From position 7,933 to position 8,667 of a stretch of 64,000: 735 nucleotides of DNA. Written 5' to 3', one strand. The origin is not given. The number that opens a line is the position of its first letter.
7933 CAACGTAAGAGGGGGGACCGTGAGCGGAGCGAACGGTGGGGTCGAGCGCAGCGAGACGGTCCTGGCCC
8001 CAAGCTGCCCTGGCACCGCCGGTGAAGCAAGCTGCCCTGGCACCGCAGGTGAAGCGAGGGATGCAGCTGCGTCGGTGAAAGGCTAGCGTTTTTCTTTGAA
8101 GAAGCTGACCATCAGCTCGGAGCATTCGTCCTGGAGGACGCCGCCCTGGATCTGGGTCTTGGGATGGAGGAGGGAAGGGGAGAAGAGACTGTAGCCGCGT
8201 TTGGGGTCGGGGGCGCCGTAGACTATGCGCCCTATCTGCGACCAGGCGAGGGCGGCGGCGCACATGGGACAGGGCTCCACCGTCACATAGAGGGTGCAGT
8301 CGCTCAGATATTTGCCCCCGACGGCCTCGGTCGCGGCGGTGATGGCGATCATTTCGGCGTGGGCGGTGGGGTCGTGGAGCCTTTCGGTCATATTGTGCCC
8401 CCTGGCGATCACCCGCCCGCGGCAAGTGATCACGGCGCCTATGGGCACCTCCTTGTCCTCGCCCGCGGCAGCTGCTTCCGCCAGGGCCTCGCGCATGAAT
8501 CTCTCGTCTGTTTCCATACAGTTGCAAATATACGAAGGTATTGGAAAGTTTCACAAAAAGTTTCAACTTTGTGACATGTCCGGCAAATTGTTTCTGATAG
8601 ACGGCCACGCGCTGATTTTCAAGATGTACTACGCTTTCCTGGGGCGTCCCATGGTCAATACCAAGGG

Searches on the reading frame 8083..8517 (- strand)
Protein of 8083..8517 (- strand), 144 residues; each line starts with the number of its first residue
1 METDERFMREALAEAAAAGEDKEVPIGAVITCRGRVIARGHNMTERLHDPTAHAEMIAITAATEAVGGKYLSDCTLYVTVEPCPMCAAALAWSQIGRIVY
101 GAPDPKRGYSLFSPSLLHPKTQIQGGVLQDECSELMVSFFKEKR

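Call 12: find_encoding_contigs(protein=window:8083-8517:-, flank=10000, max_places=10)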
Protein window:8083-8517:- (144 aa): 23 contigs read that carry it; 10 places shown.
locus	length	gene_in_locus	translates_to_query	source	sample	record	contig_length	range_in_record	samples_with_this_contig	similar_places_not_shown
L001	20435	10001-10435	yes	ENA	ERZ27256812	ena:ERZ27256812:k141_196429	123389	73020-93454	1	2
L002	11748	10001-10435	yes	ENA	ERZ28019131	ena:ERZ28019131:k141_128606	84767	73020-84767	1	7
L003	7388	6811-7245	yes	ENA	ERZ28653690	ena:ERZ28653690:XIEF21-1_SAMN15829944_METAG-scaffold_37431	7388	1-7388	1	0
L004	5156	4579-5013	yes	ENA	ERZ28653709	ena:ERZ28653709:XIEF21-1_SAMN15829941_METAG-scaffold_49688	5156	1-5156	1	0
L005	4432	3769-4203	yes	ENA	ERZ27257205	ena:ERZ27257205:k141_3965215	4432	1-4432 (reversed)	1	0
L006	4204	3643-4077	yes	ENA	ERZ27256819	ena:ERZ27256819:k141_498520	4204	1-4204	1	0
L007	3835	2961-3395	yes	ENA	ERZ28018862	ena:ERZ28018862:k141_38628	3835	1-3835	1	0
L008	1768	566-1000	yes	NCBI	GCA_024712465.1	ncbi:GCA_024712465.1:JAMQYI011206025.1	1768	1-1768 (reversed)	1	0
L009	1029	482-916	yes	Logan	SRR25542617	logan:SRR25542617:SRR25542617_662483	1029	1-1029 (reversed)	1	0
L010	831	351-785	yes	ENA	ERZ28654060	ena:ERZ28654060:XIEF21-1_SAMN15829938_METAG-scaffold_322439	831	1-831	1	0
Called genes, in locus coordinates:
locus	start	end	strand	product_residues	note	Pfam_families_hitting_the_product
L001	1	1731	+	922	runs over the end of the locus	PF00580:UvrD-helicase, PF13245:AAA_19 (weak), PF13361:UvrD_C, PF13538:UvrD_C_2 (faint)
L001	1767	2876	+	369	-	PF01168:Ala_racemase_N, PF00842:Ala_racemase_C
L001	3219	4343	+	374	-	-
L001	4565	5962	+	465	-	PF03051:Peptidase_C1_2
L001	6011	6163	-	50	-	PF00468:Ribosomal_L34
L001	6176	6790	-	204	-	PF02527:GidB, PF13847:Methyltransf_31, PF13649:Methyltransf_25 (weak)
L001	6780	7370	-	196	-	PF04542:Sigma70_r2, PF08281:Sigma70_r4_2, PF04545:Sigma70_r4 (weak)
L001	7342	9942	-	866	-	PF02739:5_3_exonuc_N, PF01367:5_3_exonuc, PF01612:DNA_pol_A_exo1, PF22619:DNA_polI_exo1, PF00476:DNA_pol_A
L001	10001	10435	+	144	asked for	PF00383:dCMP_cyt_deam_1, PF14437:MafB19-deam, PF14439:Bd3614-deam (weak)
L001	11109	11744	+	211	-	-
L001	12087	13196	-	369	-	PF17170:DUF5128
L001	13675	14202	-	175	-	-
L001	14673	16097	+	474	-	PF02646:RmuC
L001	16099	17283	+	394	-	PF00465:Fe-ADH, PF13685:Fe-ADH_2, PF25137:ADH_Fe_C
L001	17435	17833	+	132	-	PF00075:RNase_H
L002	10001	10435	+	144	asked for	PF00383:dCMP_cyt_deam_1, PF14437:MafB19-deam, PF14439:Bd3614-deam (weak)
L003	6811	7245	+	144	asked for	PF00383:dCMP_cyt_deam_1, PF14437:MafB19-deam, PF14439:Bd3614-deam (weak)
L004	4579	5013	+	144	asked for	PF00383:dCMP_cyt_deam_1, PF14437:MafB19-deam, PF14439:Bd3614-deam (weak)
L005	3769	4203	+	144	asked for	PF00383:dCMP_cyt_deam_1, PF14437:MafB19-deam, PF14439:Bd3614-deam (weak)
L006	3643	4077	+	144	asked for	PF00383:dCMP_cyt_deam_1, PF14437:MafB19-deam, PF14439:Bd3614-deam (weak)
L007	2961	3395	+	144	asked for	PF00383:dCMP_cyt_deam_1, PF14437:MafB19-deam, PF14439:Bd3614-deam (weak)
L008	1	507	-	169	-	?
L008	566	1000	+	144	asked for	PF00383:dCMP_cyt_deam_1, PF14437:MafB19-deam, PF14439:Bd3614-deam (weak)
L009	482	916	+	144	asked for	PF00383:dCMP_cyt_deam_1, PF14437:MafB19-deam, PF14439:Bd3614-deam (weak)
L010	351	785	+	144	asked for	PF00383:dCMP_cyt_deam_1, PF14437:MafB19-deam, PF14439:Bd3614-deam (weak)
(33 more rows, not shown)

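Call 53: search_protein_families(library=pfam, proteins=[L008:1-507:-], max_evalue=0.01)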
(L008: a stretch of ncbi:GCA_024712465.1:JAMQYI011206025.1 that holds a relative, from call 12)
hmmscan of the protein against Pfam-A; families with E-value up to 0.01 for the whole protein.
L008:1-507:- (169 aa): 1 family
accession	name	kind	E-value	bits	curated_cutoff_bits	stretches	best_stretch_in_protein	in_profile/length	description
PF02739.22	5_3_exonuc_N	-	7e-50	169.4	34.3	1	4-153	1-147/164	5'-3' exonuclease, N-terminal resolvase-like domain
